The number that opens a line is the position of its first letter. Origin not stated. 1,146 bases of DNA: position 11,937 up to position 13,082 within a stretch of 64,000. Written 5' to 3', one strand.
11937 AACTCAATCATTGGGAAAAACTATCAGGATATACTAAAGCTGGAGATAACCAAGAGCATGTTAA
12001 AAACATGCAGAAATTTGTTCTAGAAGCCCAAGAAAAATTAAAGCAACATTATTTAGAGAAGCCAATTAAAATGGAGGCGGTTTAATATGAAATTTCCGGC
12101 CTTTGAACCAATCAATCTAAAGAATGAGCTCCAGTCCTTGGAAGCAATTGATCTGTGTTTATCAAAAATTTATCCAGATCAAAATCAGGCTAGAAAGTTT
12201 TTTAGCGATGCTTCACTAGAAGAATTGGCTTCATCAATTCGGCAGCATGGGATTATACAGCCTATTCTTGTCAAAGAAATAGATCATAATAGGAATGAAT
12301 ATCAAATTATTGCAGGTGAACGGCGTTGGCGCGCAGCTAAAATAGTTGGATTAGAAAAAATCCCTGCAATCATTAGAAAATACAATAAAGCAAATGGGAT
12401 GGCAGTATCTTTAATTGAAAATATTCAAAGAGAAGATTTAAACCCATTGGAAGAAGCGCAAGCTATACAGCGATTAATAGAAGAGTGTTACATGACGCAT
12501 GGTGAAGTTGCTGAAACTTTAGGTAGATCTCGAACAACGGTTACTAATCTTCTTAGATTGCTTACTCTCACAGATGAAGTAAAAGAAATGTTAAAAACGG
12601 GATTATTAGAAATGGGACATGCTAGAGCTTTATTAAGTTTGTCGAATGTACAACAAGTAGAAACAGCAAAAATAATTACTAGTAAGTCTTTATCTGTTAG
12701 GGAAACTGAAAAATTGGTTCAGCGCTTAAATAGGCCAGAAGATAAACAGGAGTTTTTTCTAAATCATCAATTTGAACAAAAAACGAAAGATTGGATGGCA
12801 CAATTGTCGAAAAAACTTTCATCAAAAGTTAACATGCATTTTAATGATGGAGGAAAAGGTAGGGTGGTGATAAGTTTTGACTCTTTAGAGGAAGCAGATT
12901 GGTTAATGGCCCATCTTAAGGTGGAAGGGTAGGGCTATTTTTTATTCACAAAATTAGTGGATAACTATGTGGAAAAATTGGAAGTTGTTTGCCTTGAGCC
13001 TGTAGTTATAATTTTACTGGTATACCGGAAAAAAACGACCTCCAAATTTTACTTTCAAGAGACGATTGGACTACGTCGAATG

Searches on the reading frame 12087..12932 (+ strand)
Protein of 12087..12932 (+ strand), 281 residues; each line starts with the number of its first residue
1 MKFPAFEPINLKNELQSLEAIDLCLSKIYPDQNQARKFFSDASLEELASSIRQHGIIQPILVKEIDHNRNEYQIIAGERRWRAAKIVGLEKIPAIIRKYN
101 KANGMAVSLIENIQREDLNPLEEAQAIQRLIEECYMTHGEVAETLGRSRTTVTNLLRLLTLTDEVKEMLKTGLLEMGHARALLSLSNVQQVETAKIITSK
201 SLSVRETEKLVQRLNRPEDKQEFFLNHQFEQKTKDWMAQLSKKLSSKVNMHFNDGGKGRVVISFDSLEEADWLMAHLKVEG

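Call 8: search_protein_families(library=pfam, proteins=[window:12087-12932:+], max_evalue=0.01)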
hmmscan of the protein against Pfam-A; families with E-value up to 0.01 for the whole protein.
window:12087-12932:+ (281 aa): 7 families
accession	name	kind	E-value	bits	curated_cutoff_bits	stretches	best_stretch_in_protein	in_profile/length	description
PF17762.8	HTH_ParB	-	6e-35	119.9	22.6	1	116-215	1-101/102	ParB HTH domain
PF02195.25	ParB_N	-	1.7e-31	108.6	26.3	1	23-114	6-95/95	ParB N-terminal domain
PF23552.2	ParB_C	-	1.2e-08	34.7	23.8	1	236-278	8-50/50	ParB dimerisation domain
PF13384.12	HTH_23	-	0.0018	18.5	24.6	1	122-157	6-39/50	Homeodomain-like domain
PF08535.16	KorB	-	0.0036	17.6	22.3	0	138-189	6-55/89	KorB domain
PF13936.12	HTH_38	-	0.0044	17.2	27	0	121-157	7-42/44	Helix-turn-helix domain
PF01978.25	TrmB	-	0.0079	16.5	25.6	0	123-161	10-48/68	Sugar-specific transcriptional regulator TrmB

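Call 51: search_protein_families(library=ncbifam, proteins=[window:12087-12932:+], max_evalue=0.01)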
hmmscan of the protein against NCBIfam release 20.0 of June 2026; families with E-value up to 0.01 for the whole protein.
window:12087-12932:+ (281 aa): 8 families
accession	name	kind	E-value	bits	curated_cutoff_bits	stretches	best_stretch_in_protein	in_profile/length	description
TIGR04285.1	nucleoid_noc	exception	1.6e-64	217.7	315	1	22-222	4-202/255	nucleoid occlusion protein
TIGR00180.1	parB_part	domain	5.7e-57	192.5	58.45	1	23-197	8-185/186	ParB/RepB/Spo0J family partition protein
TIGR03734.1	PRTRC_parB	hypoth_equivalog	1.6e-42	145.8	278.6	1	34-215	7-190/555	PRTRC system ParB family protein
NF010406.0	PRK13832.1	subfamily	1.4e-17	63.4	640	1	33-160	17-143/578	plasmid partitioning protein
TIGR03454.1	partition_RepB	equivalog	5.6e-16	58.8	201.5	1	22-158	66-200/325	plasmid partitioning protein RepB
NF010440.0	PRK13866.1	equivalog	4.2e-10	39.3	522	1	41-135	87-180/336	plasmid partitioning protein RepB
NF053625.1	SerKinSerKArch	equivalog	4.7e-08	32.5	380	1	39-134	30-125/244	ADP-dependent L-serine kinase SerK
TIGR03879.1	near_KaiC_dom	domain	0.001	19.5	65.1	1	121-174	21-72/91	probable regulatory domain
